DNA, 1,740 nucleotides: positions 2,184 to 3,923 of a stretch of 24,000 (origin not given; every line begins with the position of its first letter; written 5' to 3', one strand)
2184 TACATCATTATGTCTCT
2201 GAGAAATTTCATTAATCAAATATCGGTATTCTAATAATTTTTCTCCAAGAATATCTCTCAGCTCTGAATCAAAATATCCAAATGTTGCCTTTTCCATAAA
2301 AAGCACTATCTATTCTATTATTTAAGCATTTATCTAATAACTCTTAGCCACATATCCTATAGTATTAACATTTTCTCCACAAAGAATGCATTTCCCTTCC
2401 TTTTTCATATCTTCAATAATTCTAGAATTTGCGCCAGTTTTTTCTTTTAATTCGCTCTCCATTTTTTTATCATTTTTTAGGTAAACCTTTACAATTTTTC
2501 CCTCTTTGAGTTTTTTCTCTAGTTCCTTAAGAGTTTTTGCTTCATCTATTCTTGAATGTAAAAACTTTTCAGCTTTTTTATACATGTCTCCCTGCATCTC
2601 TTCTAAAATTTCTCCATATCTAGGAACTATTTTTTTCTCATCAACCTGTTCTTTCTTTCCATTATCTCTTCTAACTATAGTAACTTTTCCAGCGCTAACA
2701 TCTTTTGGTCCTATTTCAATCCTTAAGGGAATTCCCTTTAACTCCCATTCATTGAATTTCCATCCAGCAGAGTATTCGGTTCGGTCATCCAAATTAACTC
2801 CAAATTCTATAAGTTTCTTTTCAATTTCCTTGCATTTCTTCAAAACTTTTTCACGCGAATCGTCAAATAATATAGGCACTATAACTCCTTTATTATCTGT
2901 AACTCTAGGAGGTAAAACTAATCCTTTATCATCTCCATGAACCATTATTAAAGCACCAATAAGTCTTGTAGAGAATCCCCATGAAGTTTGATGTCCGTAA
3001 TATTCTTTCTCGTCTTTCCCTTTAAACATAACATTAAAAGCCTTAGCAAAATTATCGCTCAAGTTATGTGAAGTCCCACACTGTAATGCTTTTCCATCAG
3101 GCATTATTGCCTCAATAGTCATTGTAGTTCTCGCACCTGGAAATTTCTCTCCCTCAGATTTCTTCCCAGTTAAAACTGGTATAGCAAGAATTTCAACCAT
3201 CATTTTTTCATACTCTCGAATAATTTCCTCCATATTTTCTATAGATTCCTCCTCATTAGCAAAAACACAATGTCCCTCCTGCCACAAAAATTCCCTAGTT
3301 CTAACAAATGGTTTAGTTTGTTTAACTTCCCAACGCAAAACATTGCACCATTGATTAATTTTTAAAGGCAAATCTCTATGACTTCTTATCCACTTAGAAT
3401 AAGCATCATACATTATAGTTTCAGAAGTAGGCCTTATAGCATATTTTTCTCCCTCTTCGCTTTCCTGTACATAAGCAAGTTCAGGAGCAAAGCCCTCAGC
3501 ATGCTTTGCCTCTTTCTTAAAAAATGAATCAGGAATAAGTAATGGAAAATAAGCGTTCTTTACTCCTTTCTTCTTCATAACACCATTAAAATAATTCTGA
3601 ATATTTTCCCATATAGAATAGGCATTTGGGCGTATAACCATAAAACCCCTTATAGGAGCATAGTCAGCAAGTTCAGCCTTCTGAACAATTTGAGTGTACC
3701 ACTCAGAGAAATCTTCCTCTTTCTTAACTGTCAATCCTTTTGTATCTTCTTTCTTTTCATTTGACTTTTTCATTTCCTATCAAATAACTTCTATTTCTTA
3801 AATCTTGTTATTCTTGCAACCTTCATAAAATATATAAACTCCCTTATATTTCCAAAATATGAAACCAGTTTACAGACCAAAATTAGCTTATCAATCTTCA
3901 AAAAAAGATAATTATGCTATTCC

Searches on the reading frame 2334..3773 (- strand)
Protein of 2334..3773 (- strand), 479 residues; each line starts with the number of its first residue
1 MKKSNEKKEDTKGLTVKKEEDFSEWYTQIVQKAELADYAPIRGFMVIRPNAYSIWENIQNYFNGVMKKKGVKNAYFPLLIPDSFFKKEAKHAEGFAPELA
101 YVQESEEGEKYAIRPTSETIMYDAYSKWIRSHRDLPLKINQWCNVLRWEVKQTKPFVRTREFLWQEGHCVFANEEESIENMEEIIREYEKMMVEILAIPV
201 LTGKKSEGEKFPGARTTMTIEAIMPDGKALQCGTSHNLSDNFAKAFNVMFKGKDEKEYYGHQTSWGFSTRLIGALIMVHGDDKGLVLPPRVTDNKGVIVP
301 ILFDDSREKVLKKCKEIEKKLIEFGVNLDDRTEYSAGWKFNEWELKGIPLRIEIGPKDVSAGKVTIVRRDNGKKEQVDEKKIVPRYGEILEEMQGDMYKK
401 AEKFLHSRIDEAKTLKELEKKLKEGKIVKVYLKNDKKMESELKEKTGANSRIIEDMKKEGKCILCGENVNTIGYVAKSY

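Call 41: search_protein_families(library=pfam, proteins=[window:2334-3773:-], max_evalue=0.001)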
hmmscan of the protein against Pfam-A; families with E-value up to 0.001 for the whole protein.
window:2334-3773:- (479 aa): 3 families
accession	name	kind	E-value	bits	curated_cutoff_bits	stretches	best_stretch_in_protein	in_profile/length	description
PF00587.30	tRNA-synt_2b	-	3e-29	102.8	29.3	1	101-276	1-176/179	tRNA synthetase class II core domain (G, H, P, S and T)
PF03129.25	HGTP_anticodon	-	3.7e-18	65.9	21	1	297-383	3-88/94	Anticodon binding domain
PF09180.16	ProRS-C_1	-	1.4e-11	44.8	31.5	1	416-479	2-71/71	Prolyl-tRNA synthetase, C-terminal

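Call 97: list_cluster_members(proteins=[window:2337-3773:-, window:339-1655:-, window:6988-8358:-, window:15503-18259:-, window:20465-22078:-, window:22136-23758:+, window:12375-14771:-, window:11255-12307:-, window:10218-11255:-, window:5232-6341:+])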
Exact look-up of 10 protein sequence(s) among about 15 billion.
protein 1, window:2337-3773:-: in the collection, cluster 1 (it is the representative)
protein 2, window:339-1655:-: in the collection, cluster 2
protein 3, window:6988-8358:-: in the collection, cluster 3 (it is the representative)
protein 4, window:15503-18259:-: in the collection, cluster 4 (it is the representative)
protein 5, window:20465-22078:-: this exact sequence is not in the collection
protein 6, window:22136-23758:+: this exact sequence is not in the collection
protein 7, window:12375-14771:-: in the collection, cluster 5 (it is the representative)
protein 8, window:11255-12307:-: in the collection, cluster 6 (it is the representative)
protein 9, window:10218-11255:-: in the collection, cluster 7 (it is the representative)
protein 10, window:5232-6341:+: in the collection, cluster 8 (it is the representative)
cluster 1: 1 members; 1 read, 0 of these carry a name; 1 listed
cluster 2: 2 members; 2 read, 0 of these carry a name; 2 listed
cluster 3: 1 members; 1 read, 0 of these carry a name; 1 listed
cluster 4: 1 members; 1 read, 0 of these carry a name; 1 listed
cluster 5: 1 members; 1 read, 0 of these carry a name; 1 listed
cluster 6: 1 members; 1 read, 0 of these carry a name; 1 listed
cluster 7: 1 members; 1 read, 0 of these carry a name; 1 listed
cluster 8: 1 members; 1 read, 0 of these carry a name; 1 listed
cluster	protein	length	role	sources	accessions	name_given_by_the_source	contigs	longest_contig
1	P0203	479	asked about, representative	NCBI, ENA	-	-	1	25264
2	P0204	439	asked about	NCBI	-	-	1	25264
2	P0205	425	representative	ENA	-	-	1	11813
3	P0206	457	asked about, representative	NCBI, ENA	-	-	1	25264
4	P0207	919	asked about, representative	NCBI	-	-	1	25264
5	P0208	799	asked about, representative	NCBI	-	-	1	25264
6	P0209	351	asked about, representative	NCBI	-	-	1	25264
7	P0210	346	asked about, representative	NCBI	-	-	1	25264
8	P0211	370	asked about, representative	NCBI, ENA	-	-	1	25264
